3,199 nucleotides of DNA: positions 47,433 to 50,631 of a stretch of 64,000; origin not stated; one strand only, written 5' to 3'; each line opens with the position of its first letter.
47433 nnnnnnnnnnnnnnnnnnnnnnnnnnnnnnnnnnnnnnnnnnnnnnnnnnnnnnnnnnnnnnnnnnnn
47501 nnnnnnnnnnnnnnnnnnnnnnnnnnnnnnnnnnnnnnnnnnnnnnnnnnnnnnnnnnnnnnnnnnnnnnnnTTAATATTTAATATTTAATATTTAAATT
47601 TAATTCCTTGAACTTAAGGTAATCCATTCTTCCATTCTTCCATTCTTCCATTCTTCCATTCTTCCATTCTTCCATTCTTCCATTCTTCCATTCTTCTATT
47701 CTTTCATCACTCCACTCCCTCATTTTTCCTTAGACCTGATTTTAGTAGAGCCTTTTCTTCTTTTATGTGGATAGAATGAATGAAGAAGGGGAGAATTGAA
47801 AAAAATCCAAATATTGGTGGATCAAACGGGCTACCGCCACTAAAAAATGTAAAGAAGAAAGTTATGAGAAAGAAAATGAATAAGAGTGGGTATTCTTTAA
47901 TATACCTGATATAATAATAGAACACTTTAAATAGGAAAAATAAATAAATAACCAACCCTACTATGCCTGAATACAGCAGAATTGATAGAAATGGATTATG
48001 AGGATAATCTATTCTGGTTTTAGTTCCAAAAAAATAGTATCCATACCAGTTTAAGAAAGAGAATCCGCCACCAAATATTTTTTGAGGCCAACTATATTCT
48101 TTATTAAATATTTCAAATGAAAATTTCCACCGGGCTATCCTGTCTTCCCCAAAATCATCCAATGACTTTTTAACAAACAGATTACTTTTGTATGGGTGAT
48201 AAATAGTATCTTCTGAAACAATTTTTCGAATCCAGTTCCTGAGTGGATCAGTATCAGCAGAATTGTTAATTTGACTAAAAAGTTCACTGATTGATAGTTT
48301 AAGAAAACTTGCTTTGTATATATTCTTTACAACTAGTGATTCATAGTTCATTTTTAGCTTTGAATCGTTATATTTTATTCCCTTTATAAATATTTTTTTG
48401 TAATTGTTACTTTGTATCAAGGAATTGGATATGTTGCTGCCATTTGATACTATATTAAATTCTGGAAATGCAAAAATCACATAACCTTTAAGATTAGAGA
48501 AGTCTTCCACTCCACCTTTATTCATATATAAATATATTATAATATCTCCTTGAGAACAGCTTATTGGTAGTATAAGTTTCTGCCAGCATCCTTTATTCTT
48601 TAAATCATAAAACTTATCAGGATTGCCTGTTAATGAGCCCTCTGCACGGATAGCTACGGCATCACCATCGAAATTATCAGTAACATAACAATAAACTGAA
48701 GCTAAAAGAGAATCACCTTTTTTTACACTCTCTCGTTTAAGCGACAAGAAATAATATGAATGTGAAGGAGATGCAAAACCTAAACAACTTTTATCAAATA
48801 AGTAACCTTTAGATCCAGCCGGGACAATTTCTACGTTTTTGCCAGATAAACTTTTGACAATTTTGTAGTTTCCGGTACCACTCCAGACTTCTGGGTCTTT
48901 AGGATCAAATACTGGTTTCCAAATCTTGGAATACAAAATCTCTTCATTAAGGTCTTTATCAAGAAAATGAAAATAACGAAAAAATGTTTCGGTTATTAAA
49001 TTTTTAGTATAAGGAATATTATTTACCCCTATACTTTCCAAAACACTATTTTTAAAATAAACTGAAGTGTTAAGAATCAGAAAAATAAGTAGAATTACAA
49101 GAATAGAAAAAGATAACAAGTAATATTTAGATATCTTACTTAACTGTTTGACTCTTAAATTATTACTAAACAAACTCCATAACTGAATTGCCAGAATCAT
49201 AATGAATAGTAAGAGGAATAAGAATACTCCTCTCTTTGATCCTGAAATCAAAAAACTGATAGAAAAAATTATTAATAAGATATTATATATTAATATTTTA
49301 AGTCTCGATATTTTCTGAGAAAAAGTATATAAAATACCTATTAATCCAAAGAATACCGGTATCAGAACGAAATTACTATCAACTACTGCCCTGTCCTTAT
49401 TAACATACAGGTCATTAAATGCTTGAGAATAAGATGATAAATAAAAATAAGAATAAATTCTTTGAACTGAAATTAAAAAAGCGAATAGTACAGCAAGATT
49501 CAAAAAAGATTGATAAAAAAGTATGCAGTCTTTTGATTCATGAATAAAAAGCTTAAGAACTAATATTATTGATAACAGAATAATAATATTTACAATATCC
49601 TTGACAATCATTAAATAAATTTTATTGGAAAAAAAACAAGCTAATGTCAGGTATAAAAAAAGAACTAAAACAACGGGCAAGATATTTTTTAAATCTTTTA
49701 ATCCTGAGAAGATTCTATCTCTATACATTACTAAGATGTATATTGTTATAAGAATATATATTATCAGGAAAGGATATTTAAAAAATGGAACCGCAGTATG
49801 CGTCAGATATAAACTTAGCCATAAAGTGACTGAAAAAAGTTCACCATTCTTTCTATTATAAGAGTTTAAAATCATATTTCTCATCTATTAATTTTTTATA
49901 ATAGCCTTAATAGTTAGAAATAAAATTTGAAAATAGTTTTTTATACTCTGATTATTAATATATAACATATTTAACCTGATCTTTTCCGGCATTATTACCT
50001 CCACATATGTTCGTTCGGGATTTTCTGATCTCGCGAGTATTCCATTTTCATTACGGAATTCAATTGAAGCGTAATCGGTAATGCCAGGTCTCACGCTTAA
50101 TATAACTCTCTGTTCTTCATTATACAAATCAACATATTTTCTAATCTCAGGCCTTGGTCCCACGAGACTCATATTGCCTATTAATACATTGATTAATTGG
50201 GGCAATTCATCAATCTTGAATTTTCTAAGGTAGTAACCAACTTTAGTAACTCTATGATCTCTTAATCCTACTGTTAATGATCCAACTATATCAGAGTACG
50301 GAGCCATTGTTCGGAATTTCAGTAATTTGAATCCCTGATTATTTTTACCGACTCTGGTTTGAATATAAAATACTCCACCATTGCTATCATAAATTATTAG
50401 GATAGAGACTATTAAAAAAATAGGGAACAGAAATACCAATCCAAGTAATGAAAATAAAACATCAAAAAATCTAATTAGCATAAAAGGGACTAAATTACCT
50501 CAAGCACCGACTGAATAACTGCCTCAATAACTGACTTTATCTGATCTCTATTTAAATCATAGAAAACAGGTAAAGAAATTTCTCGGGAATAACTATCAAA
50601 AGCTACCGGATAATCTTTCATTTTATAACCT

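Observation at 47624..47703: Perfect octanucleotide microsatellite (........)x9+1 between two glycan genes: candidate slipped-strand phase-variation switch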

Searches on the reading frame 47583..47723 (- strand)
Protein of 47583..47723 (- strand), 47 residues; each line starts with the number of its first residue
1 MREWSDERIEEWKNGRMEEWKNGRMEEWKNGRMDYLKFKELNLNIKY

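Call 71: find_homologous_proteins(query=window:47583-47723:-, max_evalue=0.001)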
Query seq(47 aa) (47 aa): 67 proteins with E <= 0.001 among 341 candidates.
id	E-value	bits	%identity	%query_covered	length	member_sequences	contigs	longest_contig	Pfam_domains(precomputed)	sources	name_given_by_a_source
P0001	2.9e-13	66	82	72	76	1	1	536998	-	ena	-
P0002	3.8e-12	63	93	57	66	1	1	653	-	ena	-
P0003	1.2e-9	55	55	72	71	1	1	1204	-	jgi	-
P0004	1.8e-9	55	59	72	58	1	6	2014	-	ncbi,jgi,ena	jgi:hypothetical protein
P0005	2.5e-9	54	59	70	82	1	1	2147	-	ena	-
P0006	2.8e-9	54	69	83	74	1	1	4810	-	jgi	jgi:hypothetical protein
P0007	1.4e-8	52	77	74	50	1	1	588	-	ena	-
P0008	1.5e-8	52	67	89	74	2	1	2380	-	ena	-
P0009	1.7e-8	51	71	66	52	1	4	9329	-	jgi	jgi:hypothetical protein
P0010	2.2e-8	51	76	70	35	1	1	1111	-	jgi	jgi:hypothetical protein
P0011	3.3e-8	51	56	72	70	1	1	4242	-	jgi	-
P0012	3.6e-8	50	65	66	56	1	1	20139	-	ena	-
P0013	1.5e-7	49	73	70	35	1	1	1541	-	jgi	jgi:hypothetical protein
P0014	1.7e-7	48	68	72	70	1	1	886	-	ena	-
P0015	2.6e-7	48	82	60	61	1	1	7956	-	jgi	jgi:hypothetical protein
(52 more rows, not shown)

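Call 73: find_encoding_contigs(protein=P0006, flank=1500, max_places=4)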
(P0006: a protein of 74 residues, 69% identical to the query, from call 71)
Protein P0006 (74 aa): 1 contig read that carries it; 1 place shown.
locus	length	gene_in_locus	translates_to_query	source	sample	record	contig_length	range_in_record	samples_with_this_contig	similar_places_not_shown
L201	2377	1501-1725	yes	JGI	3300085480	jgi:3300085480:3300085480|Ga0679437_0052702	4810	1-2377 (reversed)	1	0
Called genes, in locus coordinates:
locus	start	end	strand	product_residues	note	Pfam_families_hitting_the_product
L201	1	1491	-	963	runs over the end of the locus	PF00330:Aconitase, PF00694:Aconitase_C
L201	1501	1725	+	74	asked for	-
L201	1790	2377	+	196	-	?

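Call 74: find_encoding_contigs(protein=P0015, flank=1500, max_places=4)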
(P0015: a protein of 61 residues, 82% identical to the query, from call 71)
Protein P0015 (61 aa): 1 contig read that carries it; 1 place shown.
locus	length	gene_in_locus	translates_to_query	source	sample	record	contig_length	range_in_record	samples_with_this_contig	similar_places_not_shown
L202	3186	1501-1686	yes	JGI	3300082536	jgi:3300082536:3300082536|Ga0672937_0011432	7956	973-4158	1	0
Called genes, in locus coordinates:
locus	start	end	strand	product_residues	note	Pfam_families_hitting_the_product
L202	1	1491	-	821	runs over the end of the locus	?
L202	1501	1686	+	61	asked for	-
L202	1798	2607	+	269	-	PF09296:NUDIX-like (weak), PF09297:Zn_ribbon_NUD (weak), PF00293:NUDIX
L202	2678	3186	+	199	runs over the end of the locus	PF01370:Epimerase (weak), PF13561:adh_short_C2, PF00106:adh_short, PF08659:KR, PF23441:SDR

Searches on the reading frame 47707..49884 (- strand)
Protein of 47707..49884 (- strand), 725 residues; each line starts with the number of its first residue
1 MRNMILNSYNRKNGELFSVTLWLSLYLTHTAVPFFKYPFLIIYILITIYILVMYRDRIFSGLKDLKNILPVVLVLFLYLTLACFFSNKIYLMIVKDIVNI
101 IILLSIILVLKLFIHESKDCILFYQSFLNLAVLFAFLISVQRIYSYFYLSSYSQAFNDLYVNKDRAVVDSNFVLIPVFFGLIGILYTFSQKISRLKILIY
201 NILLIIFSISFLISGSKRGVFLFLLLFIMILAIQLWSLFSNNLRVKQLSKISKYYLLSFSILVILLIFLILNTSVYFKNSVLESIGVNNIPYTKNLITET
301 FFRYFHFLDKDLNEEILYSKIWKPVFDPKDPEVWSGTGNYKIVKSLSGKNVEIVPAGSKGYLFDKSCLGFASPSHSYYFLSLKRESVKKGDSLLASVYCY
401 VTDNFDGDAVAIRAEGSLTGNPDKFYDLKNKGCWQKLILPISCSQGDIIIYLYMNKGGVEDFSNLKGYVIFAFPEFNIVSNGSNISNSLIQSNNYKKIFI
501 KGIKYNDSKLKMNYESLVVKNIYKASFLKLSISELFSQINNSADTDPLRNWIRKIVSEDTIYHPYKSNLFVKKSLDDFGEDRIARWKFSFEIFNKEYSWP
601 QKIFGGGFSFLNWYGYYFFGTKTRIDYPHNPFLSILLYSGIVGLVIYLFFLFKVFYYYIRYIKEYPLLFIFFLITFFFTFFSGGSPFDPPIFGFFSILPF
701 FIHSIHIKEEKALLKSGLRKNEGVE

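Call 7: search_protein_families(library=pfam, proteins=[window:47707-49884:-])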
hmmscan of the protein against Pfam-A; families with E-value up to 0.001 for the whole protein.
window:47707-49884:- (725 aa): 1 family
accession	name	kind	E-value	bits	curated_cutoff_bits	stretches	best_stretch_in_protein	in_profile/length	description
PF04932.20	Wzy_C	-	5e-05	23.6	31.7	1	573-648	75-149/149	O-Antigen ligase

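Call 8: search_protein_families(library=ncbifam, proteins=[window:47707-49884:-])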
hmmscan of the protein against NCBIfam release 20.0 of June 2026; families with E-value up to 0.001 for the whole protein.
window:47707-49884:- (725 aa): 0 families

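Call 10: find_encoding_contigs(protein=window:47707-49884:-, flank=6000, max_places=10)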
Protein window:47707-49884:- (725 aa): 1 contig read that carries it; 1 place shown.
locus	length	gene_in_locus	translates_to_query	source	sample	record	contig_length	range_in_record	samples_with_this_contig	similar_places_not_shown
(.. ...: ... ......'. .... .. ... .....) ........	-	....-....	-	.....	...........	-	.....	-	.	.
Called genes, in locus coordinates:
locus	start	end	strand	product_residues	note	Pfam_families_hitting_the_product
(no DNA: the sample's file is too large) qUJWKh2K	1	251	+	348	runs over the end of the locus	PF08545:ACP_syn_III, PF08541:ACP_syn_III_C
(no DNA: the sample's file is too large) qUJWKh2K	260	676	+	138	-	PF13669:Glyoxalase_4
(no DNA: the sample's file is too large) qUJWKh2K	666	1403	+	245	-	PF23441:SDR (weak), PF00106:adh_short, PF01370:Epimerase (weak), PF08659:KR, PF13561:adh_short_C2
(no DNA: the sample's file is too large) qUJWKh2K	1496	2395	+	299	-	PF04613:LpxD (weak), PF25084:LbH_EIF2B (weak), PF25087:GMPPB_C, PF00132:Hexapep, PF25087:GMPPB_C (weak), PF00132:Hexapep (weak)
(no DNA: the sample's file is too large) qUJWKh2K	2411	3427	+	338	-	PF00535:Glycos_transf_2, PF10111:Glyco_tranf_2_2 (faint), PF13506:Glyco_transf_21 (weak), PF13641:Glyco_tranf_2_3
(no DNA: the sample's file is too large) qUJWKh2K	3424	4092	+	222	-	PF08241:Methyltransf_11 (faint)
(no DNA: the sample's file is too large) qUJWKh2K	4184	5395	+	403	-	PF00155:Aminotran_1_2 (weak), PF01041:DegT_DnrJ_EryC1, PF01053:Cys_Met_Meta_PP (weak)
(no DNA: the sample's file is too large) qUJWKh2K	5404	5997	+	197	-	PF02397:Bac_transf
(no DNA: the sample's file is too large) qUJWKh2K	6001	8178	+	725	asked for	PF04932:Wzy_C (faint)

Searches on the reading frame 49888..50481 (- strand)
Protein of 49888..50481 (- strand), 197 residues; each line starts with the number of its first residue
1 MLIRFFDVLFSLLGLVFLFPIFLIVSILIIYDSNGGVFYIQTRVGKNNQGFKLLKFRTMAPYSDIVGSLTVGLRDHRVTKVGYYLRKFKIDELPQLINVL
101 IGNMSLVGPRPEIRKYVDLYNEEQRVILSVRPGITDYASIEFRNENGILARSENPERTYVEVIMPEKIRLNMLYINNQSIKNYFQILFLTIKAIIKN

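Call 7: search_protein_families(library=pfam, proteins=[window:49888-50481:-])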
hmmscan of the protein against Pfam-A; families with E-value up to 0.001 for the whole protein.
window:49888-50481:- (197 aa): 1 family
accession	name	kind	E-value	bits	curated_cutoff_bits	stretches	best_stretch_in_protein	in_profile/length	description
PF02397.22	Bac_transf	-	3.9e-54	183.3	27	1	4-195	2-178/179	Bacterial sugar transferase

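Call 8: search_protein_families(library=ncbifam, proteins=[window:49888-50481:-])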
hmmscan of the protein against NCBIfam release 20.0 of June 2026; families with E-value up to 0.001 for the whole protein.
window:49888-50481:- (197 aa): 10 families
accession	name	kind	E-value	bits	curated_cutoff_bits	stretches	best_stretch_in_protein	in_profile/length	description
TIGR03025.1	EPS_sugtrans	subfamily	2.1e-59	202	295.55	1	4-196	259-440/445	exopolysaccharide biosynthesis polyprenyl glycosylphosphotransferase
TIGR03023.1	WcaJ_sugtrans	equivalog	9.4e-50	170.2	410.75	1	4-195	264-447/453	undecaprenyl-phosphate glucose phosphotransferase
TIGR03022.1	WbaP_sugtrans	subfamily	5e-43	148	403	2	75-196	346-451/456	undecaprenyl-phosphate galactose phosphotransferase WbaP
TIGR03013.1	EpsB_2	subfamily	3.1e-40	138.6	393.35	1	3-195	255-437/443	TIGR03013 family XrtA/PEP-CTERM system glycosyltransferase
NF052601.1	undeca_RfbP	equivalog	4.3e-38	130.9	330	2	74-146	131-203/244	undecaprenyl-phosphate galactose phosphotransferase family protein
NF041877.1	EPS_EpsZ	equivalog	1.6e-33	116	800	1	3-194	266-452/459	exopolysaccharide biosynthesis polyisoprenyl-phosphate hexose-1-phosphate transferase EpsZ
NF007518.0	PRK10124.1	equivalog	6.2e-29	101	684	1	2-191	273-454/464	undecaprenyl-phosphate glucose phosphotransferase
NF050817.1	PolSacchBiosHfsE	equivalog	8.1e-29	100.6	750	1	4-194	273-459/467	polysaccharide biosynthesis protein HfsE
NF045514.1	glycotran_HepC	equivalog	7.7e-22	77.7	140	1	2-111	116-211/220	heterocyst development glycosyltransferase HepC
NF011751.0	PRK15204.1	equivalog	2e-19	69.6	907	1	2-195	279-470/476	undecaprenyl-phosphate galactose phosphotransferase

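Call 35: find_encoding_contigs(protein=window:49888-50481:-, flank=6000, max_places=10)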
Protein window:49888-50481:- (197 aa): 2 contigs read that carry it; 1 place shown.
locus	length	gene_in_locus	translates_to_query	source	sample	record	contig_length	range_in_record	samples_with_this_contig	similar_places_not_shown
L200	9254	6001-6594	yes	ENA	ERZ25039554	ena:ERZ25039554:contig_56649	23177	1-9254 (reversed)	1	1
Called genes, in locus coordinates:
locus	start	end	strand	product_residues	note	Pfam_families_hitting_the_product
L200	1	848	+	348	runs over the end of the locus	PF08545:ACP_syn_III, PF08541:ACP_syn_III_C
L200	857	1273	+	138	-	PF13669:Glyoxalase_4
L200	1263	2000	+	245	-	PF23441:SDR (weak), PF00106:adh_short, PF01370:Epimerase (weak), PF08659:KR, PF13561:adh_short_C2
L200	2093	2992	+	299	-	PF04613:LpxD (weak), PF25084:LbH_EIF2B (weak), PF25087:GMPPB_C, PF00132:Hexapep, PF25087:GMPPB_C (weak), PF00132:Hexapep (weak)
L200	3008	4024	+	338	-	PF00535:Glycos_transf_2, PF10111:Glyco_tranf_2_2 (faint), PF13506:Glyco_transf_21 (weak), PF13641:Glyco_tranf_2_3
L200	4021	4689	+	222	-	PF08241:Methyltransf_11 (faint)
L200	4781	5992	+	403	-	PF00155:Aminotran_1_2 (weak), PF01041:DegT_DnrJ_EryC1, PF01053:Cys_Met_Meta_PP (weak)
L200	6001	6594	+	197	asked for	PF02397:Bac_transf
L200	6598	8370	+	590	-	-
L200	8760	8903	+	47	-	-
